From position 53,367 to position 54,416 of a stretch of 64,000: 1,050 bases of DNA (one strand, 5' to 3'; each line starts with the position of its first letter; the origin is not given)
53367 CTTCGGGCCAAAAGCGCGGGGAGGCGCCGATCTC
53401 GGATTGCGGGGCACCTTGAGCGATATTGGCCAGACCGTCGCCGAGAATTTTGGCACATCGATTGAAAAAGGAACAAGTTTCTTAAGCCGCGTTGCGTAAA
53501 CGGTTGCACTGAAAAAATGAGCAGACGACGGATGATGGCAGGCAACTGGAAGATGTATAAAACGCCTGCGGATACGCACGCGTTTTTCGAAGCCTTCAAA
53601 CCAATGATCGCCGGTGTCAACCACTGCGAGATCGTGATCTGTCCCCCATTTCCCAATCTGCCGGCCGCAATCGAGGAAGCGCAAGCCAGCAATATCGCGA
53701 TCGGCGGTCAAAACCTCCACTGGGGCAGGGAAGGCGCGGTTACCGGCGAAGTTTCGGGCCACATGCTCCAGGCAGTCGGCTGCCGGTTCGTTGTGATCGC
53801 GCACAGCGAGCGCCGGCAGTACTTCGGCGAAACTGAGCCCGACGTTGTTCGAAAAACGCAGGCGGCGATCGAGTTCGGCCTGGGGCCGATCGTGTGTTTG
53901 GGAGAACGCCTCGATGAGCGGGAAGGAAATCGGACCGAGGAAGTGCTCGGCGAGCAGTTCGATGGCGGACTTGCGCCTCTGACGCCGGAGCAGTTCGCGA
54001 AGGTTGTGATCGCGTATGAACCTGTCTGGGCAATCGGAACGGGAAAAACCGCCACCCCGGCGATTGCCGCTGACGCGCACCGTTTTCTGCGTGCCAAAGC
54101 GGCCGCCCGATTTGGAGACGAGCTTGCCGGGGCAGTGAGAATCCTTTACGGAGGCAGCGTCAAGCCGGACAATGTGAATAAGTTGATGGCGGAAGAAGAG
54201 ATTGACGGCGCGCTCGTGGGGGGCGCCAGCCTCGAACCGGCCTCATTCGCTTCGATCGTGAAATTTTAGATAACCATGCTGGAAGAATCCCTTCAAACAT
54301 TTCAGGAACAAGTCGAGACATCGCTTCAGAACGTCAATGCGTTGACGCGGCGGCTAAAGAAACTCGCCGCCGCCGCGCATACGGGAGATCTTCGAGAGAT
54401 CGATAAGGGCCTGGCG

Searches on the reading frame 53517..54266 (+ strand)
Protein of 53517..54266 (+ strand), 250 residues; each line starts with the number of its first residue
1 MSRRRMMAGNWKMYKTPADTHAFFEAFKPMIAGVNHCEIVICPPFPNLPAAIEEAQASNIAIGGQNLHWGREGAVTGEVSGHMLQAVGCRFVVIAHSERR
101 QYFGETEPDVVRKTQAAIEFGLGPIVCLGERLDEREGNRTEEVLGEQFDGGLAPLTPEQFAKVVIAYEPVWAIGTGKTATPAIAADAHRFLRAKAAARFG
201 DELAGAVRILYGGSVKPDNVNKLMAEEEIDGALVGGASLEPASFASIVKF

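Call 3: search_protein_families(library=pfam, proteins=[window:53517-54266:+], max_evalue=0.1)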
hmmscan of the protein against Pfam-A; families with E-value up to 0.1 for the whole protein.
window:53517-54266:+ (250 aa): 1 family
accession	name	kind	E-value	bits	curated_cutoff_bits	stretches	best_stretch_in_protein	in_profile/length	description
PF00121.24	TIM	-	1.5e-87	293.6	20.1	1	6-249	2-243/245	Triosephosphate isomerase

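Call 83: find_related_loci(query=window:53517-54266:+, collection=metagenome_contigs, flank=6000)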
Query window:53517-54266:+ (250 aa) in metagenome_contigs; peptide patterns used: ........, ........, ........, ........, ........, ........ (x = any residue, [..] = any of these).
600 stretches matched a pattern (row limit reached: there are more); 598 encode a relative of the query (tblastn E <= 1e-3); the best 80 are kept; 80 distinct loci.
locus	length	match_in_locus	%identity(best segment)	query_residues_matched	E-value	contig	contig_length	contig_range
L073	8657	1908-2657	80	1-250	4e-143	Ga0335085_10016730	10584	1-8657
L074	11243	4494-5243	67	1-250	1e-109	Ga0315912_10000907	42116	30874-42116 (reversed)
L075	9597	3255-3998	65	3-250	6e-109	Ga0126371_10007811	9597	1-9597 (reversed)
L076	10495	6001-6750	64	1-250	2e-108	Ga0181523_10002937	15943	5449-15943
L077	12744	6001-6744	64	3-250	6e-108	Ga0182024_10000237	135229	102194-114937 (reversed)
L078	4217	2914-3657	66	3-250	1e-108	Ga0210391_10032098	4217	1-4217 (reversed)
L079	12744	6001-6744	64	3-250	7e-107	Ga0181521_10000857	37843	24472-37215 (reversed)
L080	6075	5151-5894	63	3-250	3e-106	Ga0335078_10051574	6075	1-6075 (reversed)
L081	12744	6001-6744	64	3-250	2e-104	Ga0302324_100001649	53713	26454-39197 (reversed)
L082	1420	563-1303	64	3-250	1e-111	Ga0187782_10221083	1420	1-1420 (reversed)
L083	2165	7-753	62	3-250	1e-107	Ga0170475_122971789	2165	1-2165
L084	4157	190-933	63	3-250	4e-102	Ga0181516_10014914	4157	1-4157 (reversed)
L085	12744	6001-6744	60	3-250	2e-101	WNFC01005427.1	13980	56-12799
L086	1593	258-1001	63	3-250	6e-108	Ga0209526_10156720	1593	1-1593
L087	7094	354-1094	61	3-249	1e-99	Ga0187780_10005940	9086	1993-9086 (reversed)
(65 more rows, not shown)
